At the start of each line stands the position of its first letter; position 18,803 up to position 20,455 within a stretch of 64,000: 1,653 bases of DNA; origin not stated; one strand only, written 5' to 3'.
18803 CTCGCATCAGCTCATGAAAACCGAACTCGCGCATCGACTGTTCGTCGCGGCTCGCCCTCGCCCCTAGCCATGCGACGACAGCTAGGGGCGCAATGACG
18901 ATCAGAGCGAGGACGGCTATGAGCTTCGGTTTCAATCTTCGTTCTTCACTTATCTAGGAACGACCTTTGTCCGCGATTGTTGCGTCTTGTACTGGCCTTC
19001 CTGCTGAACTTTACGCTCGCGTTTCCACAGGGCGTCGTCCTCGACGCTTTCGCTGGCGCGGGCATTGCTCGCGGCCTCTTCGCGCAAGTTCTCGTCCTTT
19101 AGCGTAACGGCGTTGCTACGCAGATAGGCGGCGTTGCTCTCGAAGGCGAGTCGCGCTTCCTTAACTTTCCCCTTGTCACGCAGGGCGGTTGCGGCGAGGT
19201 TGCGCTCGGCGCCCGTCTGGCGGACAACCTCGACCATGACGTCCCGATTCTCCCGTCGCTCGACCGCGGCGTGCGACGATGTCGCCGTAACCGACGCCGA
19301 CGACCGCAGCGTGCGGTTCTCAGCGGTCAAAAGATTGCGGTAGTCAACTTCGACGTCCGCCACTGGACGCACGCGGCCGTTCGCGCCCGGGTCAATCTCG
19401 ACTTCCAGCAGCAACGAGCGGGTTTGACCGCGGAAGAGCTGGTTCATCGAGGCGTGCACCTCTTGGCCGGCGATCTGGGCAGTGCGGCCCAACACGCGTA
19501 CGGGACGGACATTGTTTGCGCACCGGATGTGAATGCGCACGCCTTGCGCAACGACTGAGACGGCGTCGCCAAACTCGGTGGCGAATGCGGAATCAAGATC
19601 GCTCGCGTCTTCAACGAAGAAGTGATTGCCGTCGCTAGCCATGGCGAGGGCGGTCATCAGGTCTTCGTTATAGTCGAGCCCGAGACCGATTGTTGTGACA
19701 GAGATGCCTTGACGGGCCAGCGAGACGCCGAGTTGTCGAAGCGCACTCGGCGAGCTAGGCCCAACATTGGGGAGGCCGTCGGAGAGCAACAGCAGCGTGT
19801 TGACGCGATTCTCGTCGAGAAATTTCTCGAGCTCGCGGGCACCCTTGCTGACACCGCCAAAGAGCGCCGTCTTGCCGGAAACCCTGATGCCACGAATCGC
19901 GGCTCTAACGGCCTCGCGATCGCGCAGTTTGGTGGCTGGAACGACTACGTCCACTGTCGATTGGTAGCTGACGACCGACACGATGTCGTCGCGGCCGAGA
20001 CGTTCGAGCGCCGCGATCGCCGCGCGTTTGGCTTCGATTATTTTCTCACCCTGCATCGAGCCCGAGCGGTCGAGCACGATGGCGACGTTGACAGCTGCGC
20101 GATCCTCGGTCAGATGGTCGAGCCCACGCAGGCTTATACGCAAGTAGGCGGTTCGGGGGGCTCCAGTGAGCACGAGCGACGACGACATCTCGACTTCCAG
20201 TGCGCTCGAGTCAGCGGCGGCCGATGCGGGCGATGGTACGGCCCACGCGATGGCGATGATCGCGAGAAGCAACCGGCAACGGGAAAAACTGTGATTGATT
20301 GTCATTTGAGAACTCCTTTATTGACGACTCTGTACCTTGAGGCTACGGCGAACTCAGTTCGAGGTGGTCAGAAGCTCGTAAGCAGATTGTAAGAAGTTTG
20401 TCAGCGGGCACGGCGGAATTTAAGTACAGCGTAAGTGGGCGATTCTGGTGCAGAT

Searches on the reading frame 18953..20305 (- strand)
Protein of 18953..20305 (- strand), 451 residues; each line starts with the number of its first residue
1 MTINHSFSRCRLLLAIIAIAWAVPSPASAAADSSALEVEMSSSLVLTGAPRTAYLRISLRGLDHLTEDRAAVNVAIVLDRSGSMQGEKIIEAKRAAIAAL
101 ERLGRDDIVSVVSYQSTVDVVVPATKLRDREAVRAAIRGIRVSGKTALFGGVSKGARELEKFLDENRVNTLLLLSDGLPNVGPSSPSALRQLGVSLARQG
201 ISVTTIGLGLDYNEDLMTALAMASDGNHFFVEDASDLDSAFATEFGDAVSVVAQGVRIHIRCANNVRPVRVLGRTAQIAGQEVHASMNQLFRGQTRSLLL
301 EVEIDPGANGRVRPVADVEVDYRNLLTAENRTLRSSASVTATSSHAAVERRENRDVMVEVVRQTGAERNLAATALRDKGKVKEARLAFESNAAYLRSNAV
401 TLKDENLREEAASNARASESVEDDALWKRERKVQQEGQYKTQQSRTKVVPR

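Call 62: search_protein_families(library=pfam, proteins=[window:18953-20305:-], max_evalue=0.00001)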
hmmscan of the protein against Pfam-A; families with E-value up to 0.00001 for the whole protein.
window:18953-20305:- (451 aa): 3 families
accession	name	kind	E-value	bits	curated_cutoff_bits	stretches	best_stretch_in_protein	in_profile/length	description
PF00092.34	VWA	-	1.4e-18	68.2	23.8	1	73-240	1-171/174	von Willebrand factor type A domain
PF13519.12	VWA_2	-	5e-13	50.1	27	1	74-177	1-106/107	von Willebrand factor type A domain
PF13768.12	VWA_3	-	1.4e-07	32.2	27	1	73-227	2-152/155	von Willebrand factor type A domain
